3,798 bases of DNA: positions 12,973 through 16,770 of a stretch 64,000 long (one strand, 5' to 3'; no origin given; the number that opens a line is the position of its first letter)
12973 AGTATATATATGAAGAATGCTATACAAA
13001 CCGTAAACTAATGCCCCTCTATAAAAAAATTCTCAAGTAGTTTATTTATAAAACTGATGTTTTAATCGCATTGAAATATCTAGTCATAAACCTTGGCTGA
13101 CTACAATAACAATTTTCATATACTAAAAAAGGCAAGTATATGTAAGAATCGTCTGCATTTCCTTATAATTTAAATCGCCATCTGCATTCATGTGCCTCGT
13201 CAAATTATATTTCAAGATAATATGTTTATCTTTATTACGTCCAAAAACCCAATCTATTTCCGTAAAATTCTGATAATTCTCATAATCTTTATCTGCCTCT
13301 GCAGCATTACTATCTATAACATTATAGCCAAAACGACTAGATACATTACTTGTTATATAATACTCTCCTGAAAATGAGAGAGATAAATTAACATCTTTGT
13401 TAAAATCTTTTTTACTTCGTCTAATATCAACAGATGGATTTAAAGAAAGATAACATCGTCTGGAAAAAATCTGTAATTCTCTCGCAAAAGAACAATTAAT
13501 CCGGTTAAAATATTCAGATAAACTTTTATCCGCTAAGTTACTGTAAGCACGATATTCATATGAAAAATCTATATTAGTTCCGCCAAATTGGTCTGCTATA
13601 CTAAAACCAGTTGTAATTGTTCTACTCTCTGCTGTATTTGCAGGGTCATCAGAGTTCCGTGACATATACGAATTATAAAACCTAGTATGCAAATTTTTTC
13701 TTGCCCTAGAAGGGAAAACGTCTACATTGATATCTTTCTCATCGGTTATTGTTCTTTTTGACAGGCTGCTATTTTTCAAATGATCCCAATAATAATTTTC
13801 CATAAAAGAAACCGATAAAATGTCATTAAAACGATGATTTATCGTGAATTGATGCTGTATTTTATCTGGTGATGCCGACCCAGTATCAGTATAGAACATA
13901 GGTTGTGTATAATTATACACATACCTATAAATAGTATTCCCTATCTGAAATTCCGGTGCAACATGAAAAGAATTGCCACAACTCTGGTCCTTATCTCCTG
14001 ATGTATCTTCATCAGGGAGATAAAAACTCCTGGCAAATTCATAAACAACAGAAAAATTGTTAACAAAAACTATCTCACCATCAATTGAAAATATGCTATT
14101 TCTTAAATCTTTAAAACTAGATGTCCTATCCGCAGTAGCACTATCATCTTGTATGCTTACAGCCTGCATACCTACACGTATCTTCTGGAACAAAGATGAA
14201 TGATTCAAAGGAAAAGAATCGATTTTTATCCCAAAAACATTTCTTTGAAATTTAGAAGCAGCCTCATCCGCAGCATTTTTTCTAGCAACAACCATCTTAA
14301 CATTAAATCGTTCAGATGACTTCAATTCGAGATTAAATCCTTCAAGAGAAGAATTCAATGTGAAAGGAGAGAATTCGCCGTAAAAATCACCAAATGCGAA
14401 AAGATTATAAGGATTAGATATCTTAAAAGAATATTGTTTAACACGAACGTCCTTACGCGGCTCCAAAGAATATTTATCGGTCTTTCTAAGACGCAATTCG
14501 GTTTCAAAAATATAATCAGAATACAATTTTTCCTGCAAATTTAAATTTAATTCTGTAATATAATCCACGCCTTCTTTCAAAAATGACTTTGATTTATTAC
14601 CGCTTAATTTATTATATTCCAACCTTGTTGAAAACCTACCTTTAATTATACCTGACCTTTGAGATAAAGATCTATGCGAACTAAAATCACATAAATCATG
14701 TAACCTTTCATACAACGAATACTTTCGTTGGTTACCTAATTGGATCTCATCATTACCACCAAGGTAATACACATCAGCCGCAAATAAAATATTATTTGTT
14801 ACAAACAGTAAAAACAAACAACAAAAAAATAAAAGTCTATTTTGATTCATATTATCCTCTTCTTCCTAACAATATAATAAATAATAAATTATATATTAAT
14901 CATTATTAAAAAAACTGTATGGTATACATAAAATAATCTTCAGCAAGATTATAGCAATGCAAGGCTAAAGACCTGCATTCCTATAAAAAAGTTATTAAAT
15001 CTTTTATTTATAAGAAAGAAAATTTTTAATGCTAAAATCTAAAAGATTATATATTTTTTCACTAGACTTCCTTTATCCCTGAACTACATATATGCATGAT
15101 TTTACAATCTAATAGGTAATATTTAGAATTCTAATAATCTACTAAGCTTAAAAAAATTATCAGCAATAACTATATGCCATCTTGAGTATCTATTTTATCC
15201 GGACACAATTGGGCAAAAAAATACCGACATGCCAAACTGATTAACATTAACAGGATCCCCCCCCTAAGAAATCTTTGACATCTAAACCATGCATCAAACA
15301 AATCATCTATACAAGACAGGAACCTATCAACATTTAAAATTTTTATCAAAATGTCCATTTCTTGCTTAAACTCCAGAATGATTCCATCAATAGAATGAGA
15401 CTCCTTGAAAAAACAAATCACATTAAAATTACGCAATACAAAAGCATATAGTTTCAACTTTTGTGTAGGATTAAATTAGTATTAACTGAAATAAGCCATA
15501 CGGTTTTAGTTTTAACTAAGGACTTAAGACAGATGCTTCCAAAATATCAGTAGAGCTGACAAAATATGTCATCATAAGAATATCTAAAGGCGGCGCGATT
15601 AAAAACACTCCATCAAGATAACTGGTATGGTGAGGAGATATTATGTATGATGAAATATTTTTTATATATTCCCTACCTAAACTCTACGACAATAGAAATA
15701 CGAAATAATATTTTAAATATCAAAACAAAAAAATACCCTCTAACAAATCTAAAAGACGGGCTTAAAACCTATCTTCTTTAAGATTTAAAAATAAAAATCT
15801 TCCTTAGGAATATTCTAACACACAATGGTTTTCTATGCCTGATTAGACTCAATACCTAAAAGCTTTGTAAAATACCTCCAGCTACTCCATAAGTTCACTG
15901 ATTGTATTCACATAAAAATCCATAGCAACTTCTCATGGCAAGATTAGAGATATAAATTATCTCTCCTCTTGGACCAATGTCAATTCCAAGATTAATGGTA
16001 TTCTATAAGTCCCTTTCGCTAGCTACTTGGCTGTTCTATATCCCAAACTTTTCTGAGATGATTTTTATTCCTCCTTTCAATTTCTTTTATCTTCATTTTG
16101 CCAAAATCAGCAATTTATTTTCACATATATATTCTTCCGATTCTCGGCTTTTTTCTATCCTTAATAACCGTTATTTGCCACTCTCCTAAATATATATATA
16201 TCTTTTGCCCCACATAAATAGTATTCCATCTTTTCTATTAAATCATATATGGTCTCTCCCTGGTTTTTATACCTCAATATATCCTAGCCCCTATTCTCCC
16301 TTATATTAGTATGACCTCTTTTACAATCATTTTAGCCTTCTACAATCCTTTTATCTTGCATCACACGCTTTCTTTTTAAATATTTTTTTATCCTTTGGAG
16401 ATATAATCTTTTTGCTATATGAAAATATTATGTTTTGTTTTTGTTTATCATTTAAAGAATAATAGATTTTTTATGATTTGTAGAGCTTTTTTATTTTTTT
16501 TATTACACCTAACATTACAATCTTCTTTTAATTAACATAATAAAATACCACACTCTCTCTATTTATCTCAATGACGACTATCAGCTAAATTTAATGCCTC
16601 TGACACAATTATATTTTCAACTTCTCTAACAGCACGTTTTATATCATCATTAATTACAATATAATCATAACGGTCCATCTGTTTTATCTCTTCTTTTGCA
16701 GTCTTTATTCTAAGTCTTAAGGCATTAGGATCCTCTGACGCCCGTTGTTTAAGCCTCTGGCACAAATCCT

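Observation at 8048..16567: ~8.5 kb accessory block inserted into the conserved yicC-gmk-rpoZ-coaBC cluster, bracketed by an imperfect direct repeat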

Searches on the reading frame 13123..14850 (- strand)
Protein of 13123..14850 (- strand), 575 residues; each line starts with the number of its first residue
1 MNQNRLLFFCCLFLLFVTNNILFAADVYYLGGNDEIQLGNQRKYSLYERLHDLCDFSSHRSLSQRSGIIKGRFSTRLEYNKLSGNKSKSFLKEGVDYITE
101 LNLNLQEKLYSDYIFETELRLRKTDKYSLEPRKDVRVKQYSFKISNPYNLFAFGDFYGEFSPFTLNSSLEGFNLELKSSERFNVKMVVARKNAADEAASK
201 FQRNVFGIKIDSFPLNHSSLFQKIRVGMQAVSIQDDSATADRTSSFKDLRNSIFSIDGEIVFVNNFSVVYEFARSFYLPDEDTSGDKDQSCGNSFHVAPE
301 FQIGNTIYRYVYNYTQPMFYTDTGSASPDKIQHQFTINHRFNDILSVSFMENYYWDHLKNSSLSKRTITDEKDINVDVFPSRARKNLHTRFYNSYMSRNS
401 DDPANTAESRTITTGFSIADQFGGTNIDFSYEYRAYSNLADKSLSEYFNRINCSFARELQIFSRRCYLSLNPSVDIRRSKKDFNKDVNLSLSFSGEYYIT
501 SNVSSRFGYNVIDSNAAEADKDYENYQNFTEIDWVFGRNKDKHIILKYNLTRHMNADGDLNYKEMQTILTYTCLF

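Call 10: search_protein_families(library=pfam, proteins=[window:13123-14850:-], max_evalue=0.01)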
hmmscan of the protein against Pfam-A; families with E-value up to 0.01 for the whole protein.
window:13123-14850:- (575 aa): 0 families

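Call 38: find_homologous_proteins(query=window:13123-14850:-)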
Query window:13123-14850:- (575 aa): 62 proteins with E <= 0.001 among 6382 candidates.
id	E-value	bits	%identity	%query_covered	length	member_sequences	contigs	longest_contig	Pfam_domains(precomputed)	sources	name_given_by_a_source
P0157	0.0e+0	1291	100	100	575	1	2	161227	-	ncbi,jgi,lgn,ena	-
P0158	2.0e-209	715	58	99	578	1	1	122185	-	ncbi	-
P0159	2.1e-198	679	53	99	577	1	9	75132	-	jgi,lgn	jgi:hypothetical protein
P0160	3.2e-197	675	55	98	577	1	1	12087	-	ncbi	-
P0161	6.1e-197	674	54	99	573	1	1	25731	-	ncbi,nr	ncbi:MAG: hypothetical protein PHV17_01955 [Candidatus Omnitrophica bacterium]|nr:hypothetical prote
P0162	5.4e-192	658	55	95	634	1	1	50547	-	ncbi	-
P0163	9.0e-190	650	52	99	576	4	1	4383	-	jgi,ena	-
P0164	4.5e-182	625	51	98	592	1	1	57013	-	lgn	-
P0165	1.3e-173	597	50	98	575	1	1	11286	-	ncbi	-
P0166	1.9e-172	593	48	99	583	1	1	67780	-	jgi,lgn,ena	-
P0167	1.5e-170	587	53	88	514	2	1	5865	-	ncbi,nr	ncbi:MAG: hypothetical protein GXY05_12125 [Clostridiales bacterium]|nr:hypothetical protein [Clostr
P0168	5.9e-163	562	47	100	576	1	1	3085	-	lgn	-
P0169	2.2e-155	537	46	99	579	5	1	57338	-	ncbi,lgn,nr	ncbi:MAG: hypothetical protein AUJ74_03665 [Candidatus Omnitrophica bacterium CG1_02_44_16]|nr:MAG: 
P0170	6.2e-152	525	45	99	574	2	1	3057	-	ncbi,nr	ncbi:MAG: hypothetical protein NC821_05600 [Candidatus Omnitrophica bacterium]|nr:hypothetical prote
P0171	1.2e-150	521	45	100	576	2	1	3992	-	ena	-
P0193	1.5e-132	462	41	100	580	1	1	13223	PF10082.16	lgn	-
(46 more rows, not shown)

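Call 40: search_solved_structures(query=window:13123-14850:-, max_evalue=1)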
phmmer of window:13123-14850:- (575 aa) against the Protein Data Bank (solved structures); distinct sequences matched with E-value up to 1: 0.

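Call 41: find_encoding_contigs(protein=P0158, flank=10000, max_places=3)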
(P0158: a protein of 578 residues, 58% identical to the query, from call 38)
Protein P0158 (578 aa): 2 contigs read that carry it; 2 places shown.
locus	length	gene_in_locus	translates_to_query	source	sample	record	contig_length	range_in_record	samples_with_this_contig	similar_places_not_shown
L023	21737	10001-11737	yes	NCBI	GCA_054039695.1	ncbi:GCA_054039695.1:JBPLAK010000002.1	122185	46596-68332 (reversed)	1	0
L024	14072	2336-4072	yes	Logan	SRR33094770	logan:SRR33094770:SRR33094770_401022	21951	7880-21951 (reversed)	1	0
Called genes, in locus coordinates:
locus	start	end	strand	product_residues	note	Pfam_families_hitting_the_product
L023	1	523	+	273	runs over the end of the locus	PF13292:DXP_synthase_N, PF00456:Transketolase_N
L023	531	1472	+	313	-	PF02779:Transket_pyr, PF02780:Transketolase_C, PF22613:Transketolase_C_1, PF17147:PFOR_II (weak)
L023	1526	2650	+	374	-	PF00923:TAL_FSA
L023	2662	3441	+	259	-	PF01182:Glucosamine_iso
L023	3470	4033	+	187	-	PF01789:PsbP (weak)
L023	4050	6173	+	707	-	PF00027:cNMP_binding, PF01734:Patatin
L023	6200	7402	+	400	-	PF00202:Aminotran_3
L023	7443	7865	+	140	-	PF12092:DUF3568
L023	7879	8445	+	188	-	-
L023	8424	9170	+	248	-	PF00072:Response_reg, PF12833:HTH_18, PF00165:HTH_AraC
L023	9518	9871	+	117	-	PF01740:STAS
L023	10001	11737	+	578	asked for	-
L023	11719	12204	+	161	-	-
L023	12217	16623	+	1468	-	-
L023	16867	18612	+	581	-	PF05157:MshEN, PF00437:T2SSE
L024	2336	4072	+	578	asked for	-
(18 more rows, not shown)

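Call 49: search_protein_families(library=ncbifam, proteins=[window:13123-14850:-], max_evalue=1)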
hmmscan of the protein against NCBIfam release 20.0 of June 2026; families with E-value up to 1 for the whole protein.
window:13123-14850:- (575 aa): 0 families

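Call 52: predict_structure(alignment_id=A1)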
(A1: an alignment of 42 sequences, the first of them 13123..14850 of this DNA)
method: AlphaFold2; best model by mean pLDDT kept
length: 575 residues; sequences in the alignment: 42
mean_pLDDT: 88.5   pTM: 0.76
mean pLDDT of the five models: 88.5, 87.8, 87.3, 86.9, 85.6
residues with pLDDT >= 90: 374; 70-90: 157; 50-70: 23; < 50: 21
segments of 3 or more residues with pLDDT < 50: 18-38
pLDDT, mean of each block of 10 residues (from residue 1): 69 55 27 40 82 82 86 96 90 93 92 92 90 90 93 93 93 93 95 86 96 87 94 91 81 96 93 95 72 96 96 96 91 98 95 95 91 97 90 96 77 97 94 93 89 96 94 91 85 96 96 87 94 91 96 89 96 93
secondary structure, 60 per line:
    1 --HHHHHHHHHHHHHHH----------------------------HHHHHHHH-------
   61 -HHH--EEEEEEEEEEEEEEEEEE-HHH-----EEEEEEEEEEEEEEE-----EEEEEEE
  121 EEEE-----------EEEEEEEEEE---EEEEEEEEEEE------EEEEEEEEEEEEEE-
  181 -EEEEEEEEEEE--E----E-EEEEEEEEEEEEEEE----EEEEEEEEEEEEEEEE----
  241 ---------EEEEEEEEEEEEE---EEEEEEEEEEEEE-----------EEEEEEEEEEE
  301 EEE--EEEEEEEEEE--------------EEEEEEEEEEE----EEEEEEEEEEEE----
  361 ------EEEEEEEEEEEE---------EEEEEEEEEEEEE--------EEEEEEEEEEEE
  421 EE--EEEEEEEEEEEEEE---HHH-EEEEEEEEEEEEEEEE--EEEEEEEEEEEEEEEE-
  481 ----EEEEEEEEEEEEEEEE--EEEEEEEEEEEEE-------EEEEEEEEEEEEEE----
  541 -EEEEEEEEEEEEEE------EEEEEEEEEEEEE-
elements in order: H3-17 H46-53 E67-84 E94-108 E114-124 E136-145 E149-159 E166-179 E182-192 E202-216 E221-236 E250-262 E266-278 E290-303 E306-315 E330-340 E345-356 E367-378 E388-400 E409-422 E425-438 E446-461 E464-479 E485-500 E503-515 E523-536 E542-555 E562-574

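Call 91: search_protein_representatives(alignment_id=A1)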
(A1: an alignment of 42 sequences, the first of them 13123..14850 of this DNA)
Query: 42 sequences, 579 profile positions. Proteins with E-value up to 0.001 (for the whole library): 351; up to 1e-10: 225; up to 1e-30: 60. The best 150 are listed.
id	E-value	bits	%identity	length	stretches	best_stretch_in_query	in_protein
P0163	2.0e-269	911.4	-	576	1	1-579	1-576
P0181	8.8e-240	813.6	-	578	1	1-579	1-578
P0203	2.5e-236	802.2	-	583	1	2-579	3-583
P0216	1.3e-224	763.4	-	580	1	11-579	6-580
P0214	6.1e-223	758.0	-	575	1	4-579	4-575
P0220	2.6e-215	732.8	-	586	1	3-579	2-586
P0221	2.7e-212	722.8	-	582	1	7-579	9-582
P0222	1.3e-211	720.5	-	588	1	6-579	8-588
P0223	3.4e-186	636.6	-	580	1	8-579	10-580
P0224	2.8e-182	623.7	-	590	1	5-579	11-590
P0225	1.6e-167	574.9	-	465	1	120-579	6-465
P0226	4.5e-167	573.5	-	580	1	9-579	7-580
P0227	6.5e-157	539.9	-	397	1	186-579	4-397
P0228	2.4e-147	508.4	-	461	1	7-425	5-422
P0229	2.2e-143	495.2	-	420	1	165-579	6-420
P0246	1.7e-58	215.0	-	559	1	74-579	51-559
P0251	1.3e-49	185.7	-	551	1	71-579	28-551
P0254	3.9e-48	180.8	-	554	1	70-579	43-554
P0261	7.1e-42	160.1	-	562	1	46-579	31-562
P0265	3.8e-39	151.1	-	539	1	69-579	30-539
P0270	3.6e-34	134.6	-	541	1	66-574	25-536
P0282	3.4e-27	111.6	-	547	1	69-572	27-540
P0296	2.7e-22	95.4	-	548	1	81-576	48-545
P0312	8.8e-21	90.5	-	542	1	79-579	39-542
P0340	1.5e-17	79.8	-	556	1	40-579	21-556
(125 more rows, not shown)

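Call 92: search_protein_families(library=pfam, proteins=[P0246, P0251, P0254, P0261, P0265, P0270, P0282, P0296, P0312, P0340], max_evalue=0.01)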
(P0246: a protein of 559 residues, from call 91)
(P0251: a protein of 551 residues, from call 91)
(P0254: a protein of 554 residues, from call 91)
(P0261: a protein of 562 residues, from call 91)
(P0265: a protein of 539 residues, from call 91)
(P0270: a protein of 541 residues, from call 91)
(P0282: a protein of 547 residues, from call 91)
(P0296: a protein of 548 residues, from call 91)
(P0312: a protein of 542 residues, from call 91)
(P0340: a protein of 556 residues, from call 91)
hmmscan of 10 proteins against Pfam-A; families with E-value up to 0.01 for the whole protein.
P0246 (559 aa): 0 families

P0251 (551 aa): 3 families
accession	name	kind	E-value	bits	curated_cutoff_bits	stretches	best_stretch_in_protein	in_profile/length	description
PF13609.12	Porin_4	-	2.8e-11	44.2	27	2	362-530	151-308/310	Gram-negative porin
PF13505.12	OMP_b-brl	-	2e-06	28.5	28.7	1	401-551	21-175/175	Outer membrane protein beta-barrel domain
PF14052.12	Caps_assemb_Wzi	-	0.0023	17.4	30.1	0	421-495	309-381/392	Capsule assembly protein Wzi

P0254 (554 aa): 0 families

P0261 (562 aa): 0 families

P0265 (539 aa): 0 families

P0270 (541 aa): 0 families

P0282 (547 aa): 1 family
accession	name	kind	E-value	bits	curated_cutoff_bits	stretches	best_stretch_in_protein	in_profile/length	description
PF19494.5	DUF6029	-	0.00035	19.8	27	1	132-324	133-317/538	Family of unknown function (DUF6029)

P0296 (548 aa): 0 families

P0312 (542 aa): 0 families

P0340 (556 aa): 0 families

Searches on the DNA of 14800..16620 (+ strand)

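Call 35: search_rna_families(source=window, start=14800, end=16620, threshold=evalue, max_evalue=5)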
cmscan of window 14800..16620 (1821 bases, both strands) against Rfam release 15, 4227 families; matches with E-value up to 5: 0.
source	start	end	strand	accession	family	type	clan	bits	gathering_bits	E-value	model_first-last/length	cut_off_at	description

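Call 76: search_dna_similar(query=window:14851-16567:+, collection=phages, mode=distant, max_rows=5)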
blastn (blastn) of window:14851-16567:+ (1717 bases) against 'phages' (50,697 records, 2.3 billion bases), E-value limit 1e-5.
No match.

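Call 77: search_dna_similar(query=window:14851-16567:+, collection=plasmids, mode=distant, max_rows=5)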
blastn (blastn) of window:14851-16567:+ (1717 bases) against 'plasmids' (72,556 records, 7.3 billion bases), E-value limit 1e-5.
No match.
